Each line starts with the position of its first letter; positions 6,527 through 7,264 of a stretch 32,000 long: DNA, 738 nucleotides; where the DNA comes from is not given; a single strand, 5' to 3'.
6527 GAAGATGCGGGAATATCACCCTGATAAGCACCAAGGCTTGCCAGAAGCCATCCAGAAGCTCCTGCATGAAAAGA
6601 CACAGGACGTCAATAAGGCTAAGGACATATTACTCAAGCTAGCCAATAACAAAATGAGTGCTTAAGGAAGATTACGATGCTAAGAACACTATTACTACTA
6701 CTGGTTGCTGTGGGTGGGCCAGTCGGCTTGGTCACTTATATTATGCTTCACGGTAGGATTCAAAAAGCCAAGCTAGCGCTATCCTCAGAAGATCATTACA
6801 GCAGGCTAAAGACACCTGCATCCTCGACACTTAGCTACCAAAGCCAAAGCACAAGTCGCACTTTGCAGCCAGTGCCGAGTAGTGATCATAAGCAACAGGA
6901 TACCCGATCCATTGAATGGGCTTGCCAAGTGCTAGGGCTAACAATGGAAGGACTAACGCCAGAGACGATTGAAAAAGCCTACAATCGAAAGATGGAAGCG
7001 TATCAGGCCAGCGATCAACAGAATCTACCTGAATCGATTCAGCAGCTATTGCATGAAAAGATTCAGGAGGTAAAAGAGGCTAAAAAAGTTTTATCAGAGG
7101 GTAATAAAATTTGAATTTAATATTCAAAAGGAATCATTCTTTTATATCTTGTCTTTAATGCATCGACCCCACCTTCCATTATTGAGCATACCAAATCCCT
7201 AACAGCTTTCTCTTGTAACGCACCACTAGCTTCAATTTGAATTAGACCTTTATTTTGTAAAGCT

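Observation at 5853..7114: Island-borne pair of membrane-anchored J-domain proteins: a DjlA-like co-chaperone plus a conserved HPD-less J-like paralog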

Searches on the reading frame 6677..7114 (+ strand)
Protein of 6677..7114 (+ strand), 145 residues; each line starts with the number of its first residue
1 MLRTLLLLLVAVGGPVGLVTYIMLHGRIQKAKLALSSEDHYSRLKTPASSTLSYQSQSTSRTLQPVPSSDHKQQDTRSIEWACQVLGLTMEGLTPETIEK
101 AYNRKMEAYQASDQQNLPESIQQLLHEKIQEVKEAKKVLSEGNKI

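Call 4: search_protein_families(library=pfam, proteins=[window:6677-7114:+], max_evalue=1)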
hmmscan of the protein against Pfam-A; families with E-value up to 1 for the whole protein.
window:6677-7114:+ (145 aa): 3 families
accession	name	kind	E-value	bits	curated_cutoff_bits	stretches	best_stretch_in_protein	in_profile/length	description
PF00226.36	DnaJ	-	0.015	15.8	27.8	1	85-144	5-58/63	DnaJ domain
PF02589.21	LUD_dom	-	0.17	12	22.6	1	96-128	3-35/189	LUD domain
PF25539.1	Bestrophin_2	-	0.17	11.8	27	1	53-137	90-179/288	Bacterial/Fungal Bestrophin protein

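Call 10: search_protein_families(library=padloc, proteins=[window:6677-7114:+], max_evalue=0.01)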
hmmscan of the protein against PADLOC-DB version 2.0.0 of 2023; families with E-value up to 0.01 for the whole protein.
window:6677-7114:+ (145 aa): 0 families

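Call 11: search_protein_families(library=ncbifam, proteins=[window:6677-7114:+], max_evalue=0.1)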
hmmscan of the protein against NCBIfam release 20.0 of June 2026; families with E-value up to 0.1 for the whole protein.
window:6677-7114:+ (145 aa): 3 families
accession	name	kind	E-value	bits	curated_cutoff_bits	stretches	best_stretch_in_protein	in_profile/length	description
NF006948.0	PRK09430.1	equivalog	9.4e-06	25.4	162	1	33-141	161-262/267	co-chaperone DjlA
NF050028.1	CldAdptActJ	equivalog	0.0042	17.5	150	1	84-142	6-63/93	cold adaptation protein ActJcold adaptation protein ActJ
TIGR02349.1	DnaJ_bact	equivalog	0.02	14.3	377.2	1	85-144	5-58/354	molecular chaperone DnaJ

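Call 12: search_protein_families(library=phrogs, proteins=[window:6677-7114:+], max_evalue=0.01)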
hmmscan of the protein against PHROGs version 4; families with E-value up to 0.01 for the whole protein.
window:6677-7114:+ (145 aa): 0 families

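Call 15: find_homologous_proteins(query=window:6677-7114:+)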
Query window:6677-7114:+ (145 aa): 10 proteins with E <= 0.001 among 50 candidates.
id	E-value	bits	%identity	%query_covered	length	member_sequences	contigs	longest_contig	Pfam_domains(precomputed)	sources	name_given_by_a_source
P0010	2.7e-86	304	100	100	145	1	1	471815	-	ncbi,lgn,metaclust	metaclust:status=active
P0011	6.7e-65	235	79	97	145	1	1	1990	-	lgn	-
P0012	8.7e-65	234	81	96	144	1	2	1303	-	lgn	-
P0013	2.2e-64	233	80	96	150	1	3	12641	-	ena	-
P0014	1.9e-62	227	76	96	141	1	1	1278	-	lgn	-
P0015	9.3e-58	212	72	96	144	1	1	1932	-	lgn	-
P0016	5.2e-57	209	67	100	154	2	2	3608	-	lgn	-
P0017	2.3e-55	204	69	96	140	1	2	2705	-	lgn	-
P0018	4.8e-47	177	71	81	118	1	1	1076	-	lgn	-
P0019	1.2e-42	163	64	86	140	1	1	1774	-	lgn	-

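Call 20: find_encoding_contigs(protein=P0013, flank=10000, max_places=4)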
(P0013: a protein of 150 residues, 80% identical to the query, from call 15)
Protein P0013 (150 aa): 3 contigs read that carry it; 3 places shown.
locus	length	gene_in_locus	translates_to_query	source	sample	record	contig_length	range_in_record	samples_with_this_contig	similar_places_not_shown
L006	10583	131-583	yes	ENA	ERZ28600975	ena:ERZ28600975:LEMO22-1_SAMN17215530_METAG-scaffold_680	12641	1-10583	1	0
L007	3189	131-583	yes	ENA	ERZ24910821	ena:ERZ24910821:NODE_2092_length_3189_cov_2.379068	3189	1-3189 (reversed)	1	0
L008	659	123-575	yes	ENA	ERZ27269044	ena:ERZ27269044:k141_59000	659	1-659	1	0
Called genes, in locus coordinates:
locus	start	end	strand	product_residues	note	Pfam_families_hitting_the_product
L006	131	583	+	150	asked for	-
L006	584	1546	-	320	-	-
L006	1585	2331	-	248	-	-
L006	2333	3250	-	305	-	-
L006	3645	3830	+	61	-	-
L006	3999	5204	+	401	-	-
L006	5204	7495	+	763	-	PF14457:Prok-E2_A, PF00899:ThiF, PF14464:Prok-JAB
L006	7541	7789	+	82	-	-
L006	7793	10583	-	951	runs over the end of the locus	PF13588:HSDR_N_2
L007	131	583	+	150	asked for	-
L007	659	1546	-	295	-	-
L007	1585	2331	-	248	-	-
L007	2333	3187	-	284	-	?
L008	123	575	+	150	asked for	-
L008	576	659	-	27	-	?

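Call 25: find_encoding_contigs(protein=P0016, flank=10000, max_places=3)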
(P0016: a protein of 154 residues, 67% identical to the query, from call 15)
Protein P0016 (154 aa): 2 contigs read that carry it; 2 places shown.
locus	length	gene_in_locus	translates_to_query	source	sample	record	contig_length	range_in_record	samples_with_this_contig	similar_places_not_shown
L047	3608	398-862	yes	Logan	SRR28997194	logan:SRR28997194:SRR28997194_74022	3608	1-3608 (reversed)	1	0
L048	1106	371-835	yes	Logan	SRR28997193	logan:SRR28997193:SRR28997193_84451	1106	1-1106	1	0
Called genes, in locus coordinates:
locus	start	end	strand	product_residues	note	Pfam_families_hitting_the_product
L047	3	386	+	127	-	?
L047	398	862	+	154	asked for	-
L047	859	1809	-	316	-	-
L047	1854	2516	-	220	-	PF00239:Resolvase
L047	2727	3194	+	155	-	PF08937:ThsB_TIR, PF13676:TIR_2 (weak)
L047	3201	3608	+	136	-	?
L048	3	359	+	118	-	?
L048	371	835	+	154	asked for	-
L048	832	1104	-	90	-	?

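Call 28: find_encoding_contigs(protein=P0017, flank=10000, max_places=3)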
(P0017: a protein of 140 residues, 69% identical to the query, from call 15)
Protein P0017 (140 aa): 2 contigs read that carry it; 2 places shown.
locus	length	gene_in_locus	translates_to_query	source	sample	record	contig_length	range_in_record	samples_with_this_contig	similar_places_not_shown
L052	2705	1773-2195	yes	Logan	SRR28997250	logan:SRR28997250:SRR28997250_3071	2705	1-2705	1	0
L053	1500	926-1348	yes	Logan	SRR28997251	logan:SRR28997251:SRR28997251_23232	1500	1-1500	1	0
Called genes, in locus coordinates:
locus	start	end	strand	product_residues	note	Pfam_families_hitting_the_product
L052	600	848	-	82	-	PF01381:HTH_3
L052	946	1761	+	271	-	PF00226:DnaJ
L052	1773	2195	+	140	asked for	-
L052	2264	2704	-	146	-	?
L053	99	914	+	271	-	PF00226:DnaJ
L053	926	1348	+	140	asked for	-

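Call 37: predict_structure(alignment_id=A1)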
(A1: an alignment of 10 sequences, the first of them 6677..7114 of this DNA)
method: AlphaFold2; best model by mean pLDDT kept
length: 145 residues; sequences in the alignment: 10
mean_pLDDT: 50.5   pTM: 0.25
mean pLDDT of the five models: 50.5, 48.1, 46.7, 46.6, 43.1
residues with pLDDT >= 90: 0; 70-90: 0; 50-70: 76; < 50: 69
segments of 3 or more residues with pLDDT < 50: 16-18, 23-77, 112-116, 143-145
pLDDT, mean of each block of 10 residues (from residue 1): 53 51 47 39 38 38 40 47 57 57 61 52 64 64 50
secondary structure, 60 per line:
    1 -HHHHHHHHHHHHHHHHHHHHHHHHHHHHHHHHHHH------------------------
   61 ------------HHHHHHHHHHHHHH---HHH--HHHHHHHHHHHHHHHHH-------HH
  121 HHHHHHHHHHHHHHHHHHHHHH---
elements in order: H2-36 H73-86 H95-111 H119-142
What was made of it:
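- The AF2 model of gene 2 is poor (pLDDT 50, call 37).
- Tried and rejected: AF2 of gene 2: pLDDT 50, not usable, so no fold search was run (call 37).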

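Call 44: find_encoding_contigs(protein=P0011, flank=10000, max_places=2)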
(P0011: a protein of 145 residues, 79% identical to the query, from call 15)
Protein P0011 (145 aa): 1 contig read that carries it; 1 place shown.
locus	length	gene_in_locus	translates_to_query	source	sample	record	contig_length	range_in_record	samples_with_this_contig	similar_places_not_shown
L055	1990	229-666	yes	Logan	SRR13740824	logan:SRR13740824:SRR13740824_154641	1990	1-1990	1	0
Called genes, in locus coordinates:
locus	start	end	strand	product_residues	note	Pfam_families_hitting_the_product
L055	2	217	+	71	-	?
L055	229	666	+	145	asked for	-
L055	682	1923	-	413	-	PF00145:DNA_methylase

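Call 45: find_encoding_contigs(protein=P0015, flank=10000, max_places=2)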
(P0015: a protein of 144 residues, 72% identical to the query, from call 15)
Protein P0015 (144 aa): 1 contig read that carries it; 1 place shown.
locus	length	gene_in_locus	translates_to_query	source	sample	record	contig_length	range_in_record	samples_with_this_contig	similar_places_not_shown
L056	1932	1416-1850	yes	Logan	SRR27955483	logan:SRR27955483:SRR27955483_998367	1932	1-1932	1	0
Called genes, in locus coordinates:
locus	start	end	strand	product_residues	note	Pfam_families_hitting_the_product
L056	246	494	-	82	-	PF01381:HTH_3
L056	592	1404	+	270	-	PF00226:DnaJ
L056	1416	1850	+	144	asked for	-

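Call 46: find_encoding_contigs(protein=P0019, flank=10000, max_places=2)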
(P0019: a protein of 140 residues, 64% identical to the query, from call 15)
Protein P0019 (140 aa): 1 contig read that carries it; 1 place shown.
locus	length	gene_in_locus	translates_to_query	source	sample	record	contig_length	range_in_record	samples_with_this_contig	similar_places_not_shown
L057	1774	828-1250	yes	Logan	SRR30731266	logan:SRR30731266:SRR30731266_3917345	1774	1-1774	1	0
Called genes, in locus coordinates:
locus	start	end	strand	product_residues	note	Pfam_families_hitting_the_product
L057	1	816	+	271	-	?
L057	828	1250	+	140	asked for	-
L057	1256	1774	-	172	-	?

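Call 62: search_protein_families(library=padloc, proteins=[L006:584-1546:-, L006:1585-2331:-, L006:2333-3250:-, L006:3999-5204:+, L006:5204-7495:+, L047:859-1809:-], max_evalue=0.00001)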
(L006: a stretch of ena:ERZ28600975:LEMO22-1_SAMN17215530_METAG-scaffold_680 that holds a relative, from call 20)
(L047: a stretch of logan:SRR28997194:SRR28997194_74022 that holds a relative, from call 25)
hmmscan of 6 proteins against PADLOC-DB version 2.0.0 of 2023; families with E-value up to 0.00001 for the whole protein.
L006:584-1546:- (320 aa): 0 families

L006:1585-2331:- (248 aa): 0 families

L006:2333-3250:- (305 aa): 4 families
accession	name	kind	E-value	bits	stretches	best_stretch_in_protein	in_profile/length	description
PDLC04673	PDC-M48B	-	6.8e-140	463.6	1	4-296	3-294/296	-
PDLC04675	PDC-M48B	-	6e-09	33.5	1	8-236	10-235/291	-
PDLC03854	LmuA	-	3.6e-08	30.9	1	1-70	1-74/345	-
PDLC03805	RTasMBL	-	1.8e-07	28.7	0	5-90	3-84/322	DRT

L006:3999-5204:+ (401 aa): 3 families
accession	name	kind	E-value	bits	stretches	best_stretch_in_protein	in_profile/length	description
PDLC03854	LmuA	-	7e-13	46.4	1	1-87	1-78/345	-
PDLC03805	RTasMBL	-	2.6e-10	38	1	45-288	30-244/322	DRT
PDLC04676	PDC-M48B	-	6.4e-06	23.2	0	220-296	213-283/357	-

L006:5204-7495:+ (763 aa): 43 families (the best 25 are shown)
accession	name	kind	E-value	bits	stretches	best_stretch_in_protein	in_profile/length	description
PDLC00890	JAB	-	2e-26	90.4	1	622-757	6-138/157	JAB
PDLC00827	E1-E2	-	3.9e-25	86.3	1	388-751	336-687/711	E1-E2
PDLC00835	E1-E2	-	8.7e-24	81.9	1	388-754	377-740/778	E1-E2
PDLC00896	JAB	-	6e-22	76.1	1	620-761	5-144/159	JAB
PDLC00889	JAB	-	2e-20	71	1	642-754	35-143/168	JAB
PDLC00887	JAB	-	1.1e-17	62.5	1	622-761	10-146/160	JAB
PDLC00902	JAB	-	1.7e-17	61.6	1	623-761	11-146/159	JAB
PDLC00894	JAB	-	2.1e-16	58.4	1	620-761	7-146/158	JAB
PDLC00901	JAB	-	1.6e-14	52.1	1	615-754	6-143/163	JAB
PDLC00909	JAB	-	2.9e-14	51.1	1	624-761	16-152/168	JAB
PDLC00855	E1-E2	-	3.6e-13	47.4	1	386-490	304-410/579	E1-E2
PDLC00844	E1-E2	-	4.4e-13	46.7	1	388-495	280-384/489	E1-E2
PDLC00908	JAB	-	8.7e-13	46.5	1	632-760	25-151/168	JAB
PDLC00838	E1-E2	-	1.1e-12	44.9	1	623-759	586-719/736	E1-E2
PDLC00848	E1-E2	-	3.3e-12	43.5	1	380-495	370-482/607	E1-E2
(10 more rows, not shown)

L047:859-1809:- (316 aa): 0 families

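Call 69: search_solved_structures(query=A1, max_evalue=1, show_alignments=2)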
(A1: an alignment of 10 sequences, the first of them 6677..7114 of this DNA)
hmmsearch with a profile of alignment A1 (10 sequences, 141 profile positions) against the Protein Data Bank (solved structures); distinct sequences matched with E-value up to 1: 2.
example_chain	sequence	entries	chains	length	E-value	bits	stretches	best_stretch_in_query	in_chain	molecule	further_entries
6s10_A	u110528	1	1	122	0.43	13.7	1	39-117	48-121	RNA chaperone ProQ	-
6xeh_A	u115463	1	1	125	0.61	13.2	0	82-127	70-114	DE NOVO DESIGNED OR386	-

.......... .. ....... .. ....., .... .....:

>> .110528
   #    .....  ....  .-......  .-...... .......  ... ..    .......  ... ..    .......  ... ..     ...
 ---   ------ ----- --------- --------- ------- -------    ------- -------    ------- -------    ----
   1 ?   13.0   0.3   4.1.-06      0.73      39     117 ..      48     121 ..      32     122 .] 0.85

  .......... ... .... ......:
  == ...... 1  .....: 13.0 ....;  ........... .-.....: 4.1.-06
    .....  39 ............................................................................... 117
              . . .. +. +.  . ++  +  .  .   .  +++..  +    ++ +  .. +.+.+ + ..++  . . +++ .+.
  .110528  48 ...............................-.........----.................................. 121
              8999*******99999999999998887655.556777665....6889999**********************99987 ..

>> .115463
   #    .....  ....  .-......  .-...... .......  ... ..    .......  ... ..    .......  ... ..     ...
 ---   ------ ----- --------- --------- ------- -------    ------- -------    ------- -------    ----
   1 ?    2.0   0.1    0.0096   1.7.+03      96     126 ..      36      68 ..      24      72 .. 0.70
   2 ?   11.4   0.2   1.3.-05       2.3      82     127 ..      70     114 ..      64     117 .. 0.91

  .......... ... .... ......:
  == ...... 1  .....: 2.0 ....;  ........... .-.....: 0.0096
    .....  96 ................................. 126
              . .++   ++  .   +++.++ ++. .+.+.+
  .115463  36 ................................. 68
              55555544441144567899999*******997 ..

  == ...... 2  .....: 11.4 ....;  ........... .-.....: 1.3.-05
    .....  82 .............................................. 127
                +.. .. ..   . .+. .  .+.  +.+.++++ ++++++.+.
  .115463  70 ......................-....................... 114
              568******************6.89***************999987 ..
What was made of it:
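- Tried and rejected: PDB sequence search with the gene 2 profile: no J-domain hit, and only chance-level matches (call 69).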

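Call 74: find_related_loci(query=A1, collection=metagenome_contigs, flank=10000)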
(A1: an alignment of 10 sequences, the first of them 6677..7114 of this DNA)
Query A1 (145 aa) in metagenome_contigs; peptide patterns used: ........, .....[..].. (x = any residue, [..] = any of these).
24 stretches matched a pattern; 1 encode a relative of the query (tblastn E <= 1e-3); 1 distinct loci.
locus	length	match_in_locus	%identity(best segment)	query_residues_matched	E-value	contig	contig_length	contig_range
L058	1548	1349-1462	42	59-90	1e-5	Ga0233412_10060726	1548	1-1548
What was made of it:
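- Tried and rejected: JGI metagenome contigs with the gene 2 alignment: one weak partial hit (call 74).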

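Call 77: find_encoding_contigs(protein=P0012, flank=10000, max_places=3)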
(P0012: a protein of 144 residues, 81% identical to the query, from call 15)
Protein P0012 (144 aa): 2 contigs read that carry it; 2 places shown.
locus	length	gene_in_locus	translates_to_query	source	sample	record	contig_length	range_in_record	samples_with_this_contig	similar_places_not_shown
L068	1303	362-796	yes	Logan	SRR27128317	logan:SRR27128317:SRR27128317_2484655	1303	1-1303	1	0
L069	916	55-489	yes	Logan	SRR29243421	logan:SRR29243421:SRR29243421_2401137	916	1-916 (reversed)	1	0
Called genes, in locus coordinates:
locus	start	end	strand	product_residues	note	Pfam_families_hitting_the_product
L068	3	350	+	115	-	?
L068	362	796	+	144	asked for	-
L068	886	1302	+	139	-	?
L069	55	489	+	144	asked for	-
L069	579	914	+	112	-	?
